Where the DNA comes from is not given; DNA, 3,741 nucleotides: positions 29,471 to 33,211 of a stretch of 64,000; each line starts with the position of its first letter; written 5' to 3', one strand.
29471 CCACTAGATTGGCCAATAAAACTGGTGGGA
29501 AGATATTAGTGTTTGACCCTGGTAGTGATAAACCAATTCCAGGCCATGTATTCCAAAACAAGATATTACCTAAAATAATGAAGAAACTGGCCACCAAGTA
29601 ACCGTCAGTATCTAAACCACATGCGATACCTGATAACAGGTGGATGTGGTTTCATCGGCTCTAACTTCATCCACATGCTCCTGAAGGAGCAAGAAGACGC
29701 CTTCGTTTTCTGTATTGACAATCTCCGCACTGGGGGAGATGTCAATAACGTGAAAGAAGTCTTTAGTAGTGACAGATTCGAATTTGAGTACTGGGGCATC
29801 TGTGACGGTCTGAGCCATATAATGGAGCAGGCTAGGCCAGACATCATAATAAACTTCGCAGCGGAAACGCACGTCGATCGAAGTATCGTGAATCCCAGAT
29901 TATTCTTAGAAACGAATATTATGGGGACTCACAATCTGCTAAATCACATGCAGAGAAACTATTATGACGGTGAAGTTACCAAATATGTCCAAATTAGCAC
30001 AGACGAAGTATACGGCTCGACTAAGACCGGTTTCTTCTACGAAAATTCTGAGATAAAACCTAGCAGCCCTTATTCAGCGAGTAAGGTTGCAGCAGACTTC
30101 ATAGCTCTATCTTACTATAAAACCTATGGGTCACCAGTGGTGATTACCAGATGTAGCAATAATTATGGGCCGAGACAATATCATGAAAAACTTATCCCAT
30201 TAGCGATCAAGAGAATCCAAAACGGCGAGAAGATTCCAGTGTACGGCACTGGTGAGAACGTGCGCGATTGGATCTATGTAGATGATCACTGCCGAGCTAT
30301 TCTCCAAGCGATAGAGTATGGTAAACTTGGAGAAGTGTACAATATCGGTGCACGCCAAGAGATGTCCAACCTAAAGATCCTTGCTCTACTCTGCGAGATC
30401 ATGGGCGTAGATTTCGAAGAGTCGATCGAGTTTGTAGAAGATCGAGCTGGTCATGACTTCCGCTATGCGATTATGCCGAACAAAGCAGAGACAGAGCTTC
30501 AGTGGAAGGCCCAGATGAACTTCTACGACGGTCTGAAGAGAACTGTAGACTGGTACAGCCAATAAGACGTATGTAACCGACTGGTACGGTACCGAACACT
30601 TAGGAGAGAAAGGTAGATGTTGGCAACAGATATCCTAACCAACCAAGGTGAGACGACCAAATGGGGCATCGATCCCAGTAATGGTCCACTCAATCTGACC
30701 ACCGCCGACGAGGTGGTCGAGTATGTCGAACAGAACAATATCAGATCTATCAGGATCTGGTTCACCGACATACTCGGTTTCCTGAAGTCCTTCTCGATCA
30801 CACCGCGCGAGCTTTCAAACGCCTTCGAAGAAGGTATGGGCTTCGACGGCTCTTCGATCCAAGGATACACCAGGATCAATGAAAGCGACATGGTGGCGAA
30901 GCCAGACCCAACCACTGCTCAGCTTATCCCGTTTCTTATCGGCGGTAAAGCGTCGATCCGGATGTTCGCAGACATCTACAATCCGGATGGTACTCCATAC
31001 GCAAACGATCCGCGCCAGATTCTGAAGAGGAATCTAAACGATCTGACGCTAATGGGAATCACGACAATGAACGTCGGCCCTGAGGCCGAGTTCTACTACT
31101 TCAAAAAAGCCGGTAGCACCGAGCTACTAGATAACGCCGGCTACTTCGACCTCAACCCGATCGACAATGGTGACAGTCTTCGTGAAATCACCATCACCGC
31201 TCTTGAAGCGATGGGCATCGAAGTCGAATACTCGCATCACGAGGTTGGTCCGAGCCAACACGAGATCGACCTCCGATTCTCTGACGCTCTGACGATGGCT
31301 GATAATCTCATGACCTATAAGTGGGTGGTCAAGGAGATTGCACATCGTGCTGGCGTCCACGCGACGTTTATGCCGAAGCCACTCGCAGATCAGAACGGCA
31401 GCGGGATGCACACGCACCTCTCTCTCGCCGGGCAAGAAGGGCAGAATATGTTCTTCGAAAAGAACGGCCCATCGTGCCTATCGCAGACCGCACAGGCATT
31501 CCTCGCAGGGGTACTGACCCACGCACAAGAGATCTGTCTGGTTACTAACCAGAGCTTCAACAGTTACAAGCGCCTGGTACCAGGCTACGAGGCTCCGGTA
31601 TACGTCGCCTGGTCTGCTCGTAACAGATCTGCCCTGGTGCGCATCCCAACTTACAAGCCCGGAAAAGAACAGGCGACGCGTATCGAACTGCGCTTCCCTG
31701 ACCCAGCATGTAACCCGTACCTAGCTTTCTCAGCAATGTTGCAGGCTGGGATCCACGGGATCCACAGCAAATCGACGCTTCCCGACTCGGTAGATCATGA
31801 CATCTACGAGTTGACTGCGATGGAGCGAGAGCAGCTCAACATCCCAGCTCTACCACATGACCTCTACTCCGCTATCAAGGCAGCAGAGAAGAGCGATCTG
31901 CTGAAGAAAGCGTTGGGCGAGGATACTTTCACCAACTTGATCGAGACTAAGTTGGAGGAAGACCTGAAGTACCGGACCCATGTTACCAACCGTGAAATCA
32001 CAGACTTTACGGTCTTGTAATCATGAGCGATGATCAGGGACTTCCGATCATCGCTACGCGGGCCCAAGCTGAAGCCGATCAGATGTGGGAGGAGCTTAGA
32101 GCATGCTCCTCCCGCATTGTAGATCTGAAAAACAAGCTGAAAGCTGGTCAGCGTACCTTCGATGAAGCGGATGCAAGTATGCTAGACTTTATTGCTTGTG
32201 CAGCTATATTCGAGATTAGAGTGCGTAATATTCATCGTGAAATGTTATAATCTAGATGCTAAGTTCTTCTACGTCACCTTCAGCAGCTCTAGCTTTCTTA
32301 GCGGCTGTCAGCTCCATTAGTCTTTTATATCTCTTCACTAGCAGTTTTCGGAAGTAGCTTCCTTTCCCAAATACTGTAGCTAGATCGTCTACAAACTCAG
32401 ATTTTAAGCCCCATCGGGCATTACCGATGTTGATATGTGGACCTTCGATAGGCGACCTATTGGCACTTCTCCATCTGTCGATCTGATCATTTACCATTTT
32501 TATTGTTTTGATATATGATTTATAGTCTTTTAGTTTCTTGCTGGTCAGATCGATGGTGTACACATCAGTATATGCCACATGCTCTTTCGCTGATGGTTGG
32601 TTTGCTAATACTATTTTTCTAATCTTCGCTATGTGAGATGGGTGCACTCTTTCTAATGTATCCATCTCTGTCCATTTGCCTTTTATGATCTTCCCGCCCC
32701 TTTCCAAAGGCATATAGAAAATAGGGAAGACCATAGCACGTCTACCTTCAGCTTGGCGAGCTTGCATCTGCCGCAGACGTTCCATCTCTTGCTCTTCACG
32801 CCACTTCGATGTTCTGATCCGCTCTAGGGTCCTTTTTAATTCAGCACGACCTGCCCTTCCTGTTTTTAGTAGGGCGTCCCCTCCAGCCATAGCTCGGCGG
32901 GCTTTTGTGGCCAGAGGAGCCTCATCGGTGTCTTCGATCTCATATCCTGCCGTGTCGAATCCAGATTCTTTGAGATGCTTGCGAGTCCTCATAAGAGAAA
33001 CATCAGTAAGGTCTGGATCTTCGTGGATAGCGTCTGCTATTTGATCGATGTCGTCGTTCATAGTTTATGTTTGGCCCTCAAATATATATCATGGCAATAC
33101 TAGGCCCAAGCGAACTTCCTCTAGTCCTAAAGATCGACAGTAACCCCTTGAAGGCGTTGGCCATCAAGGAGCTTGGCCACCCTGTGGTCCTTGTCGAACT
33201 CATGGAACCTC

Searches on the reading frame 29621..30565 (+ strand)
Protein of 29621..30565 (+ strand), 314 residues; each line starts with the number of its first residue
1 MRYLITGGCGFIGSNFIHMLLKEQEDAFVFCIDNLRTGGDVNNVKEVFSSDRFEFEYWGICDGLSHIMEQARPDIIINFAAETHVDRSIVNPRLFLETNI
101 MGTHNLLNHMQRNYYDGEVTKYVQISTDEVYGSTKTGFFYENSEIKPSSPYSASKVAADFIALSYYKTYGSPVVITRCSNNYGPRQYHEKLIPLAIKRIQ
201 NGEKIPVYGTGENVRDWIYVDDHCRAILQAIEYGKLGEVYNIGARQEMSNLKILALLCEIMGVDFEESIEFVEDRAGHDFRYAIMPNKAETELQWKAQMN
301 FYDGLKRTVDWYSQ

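Call 17: search_protein_families(library=pfam, proteins=[window:29621-30565:+], max_evalue=0.01)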
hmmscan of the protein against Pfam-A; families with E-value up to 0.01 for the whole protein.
window:29621-30565:+ (314 aa): 6 families
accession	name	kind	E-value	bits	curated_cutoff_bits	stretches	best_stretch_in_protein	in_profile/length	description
PF16363.11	GDP_Man_Dehyd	-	7.6e-75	252.8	27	1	4-308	1-332/332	GDP-mannose 4,6 dehydratase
PF01370.27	Epimerase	-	8e-59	199.4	20.9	1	4-243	2-240/240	NAD dependent epimerase/dehydratase family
PF02719.21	Polysacc_synt_2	-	7.5e-18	65.2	20.2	1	4-278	2-267/293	Polysaccharide biosynthesis protein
PF01073.25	3Beta_HSD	-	4e-13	49.5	22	1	4-230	1-228/280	3-beta hydroxysteroid dehydrogenase/isomerase family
PF04321.23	RmlD_sub_bind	-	5.1e-13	49.2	27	1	1-207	1-175/287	RmlD substrate binding domain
PF07993.18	NAD_binding_4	-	1e-09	38.4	20.1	1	72-183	88-209/258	Male sterility protein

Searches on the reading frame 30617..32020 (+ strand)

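Call 17: search_protein_families(library=pfam, proteins=[window:30617-32020:+], max_evalue=0.01)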
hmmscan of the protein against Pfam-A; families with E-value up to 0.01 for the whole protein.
window:30617-32020:+ (467 aa): 2 families
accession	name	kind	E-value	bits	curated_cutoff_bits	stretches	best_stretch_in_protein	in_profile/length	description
PF00120.29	Gln-synt_C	-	4.7e-122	407.8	24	1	130-461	2-341/344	Glutamine synthetase, catalytic domain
PF03951.24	Gln-synt_N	-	3.3e-26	91.2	33.4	1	41-123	1-82/82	Glutamine synthetase, beta-Grasp domain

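Call 76: search_protein_families(library=ncbifam, proteins=[window:30617-32020:+], max_evalue=0.01)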
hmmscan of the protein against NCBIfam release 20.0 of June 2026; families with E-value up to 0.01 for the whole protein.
window:30617-32020:+ (467 aa): 5 families
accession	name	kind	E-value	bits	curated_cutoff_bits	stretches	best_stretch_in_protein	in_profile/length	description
TIGR00653.1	GlnA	equivalog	3e-150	500.9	429.15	2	170-462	168-458/462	type I glutamate--ammonia ligase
NF007006.0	PRK09469.1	equivalog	8.2e-97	324.7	845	2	174-453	178-455/469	glutamate--ammonia ligase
TIGR03105.1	gln_synth_III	equivalog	5e-85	285.6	469.6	1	35-463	3-432/435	type III glutamate--ammonia ligase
NF045547.1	GGputSyn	equivalog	3.9e-81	273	650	1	30-448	2-426/438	gamma-glutamylputrescine synthetase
NF041605.1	gln_syn_GlnII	equivalog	1e-14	54.4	500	1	74-374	35-324/333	glutamine synthetase GlnII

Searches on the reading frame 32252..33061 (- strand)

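Call 17: search_protein_families(library=pfam, proteins=[window:32252-33061:-], max_evalue=0.01)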
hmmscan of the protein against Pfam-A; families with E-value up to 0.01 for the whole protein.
window:32252-33061:- (269 aa): 1 family
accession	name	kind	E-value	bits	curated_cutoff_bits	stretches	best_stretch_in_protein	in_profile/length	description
PF00869.25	Flavi_glycoprot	-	0.0067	16.2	27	0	117-171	217-270/300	Flavivirus glycoprotein, central and dimerisation domains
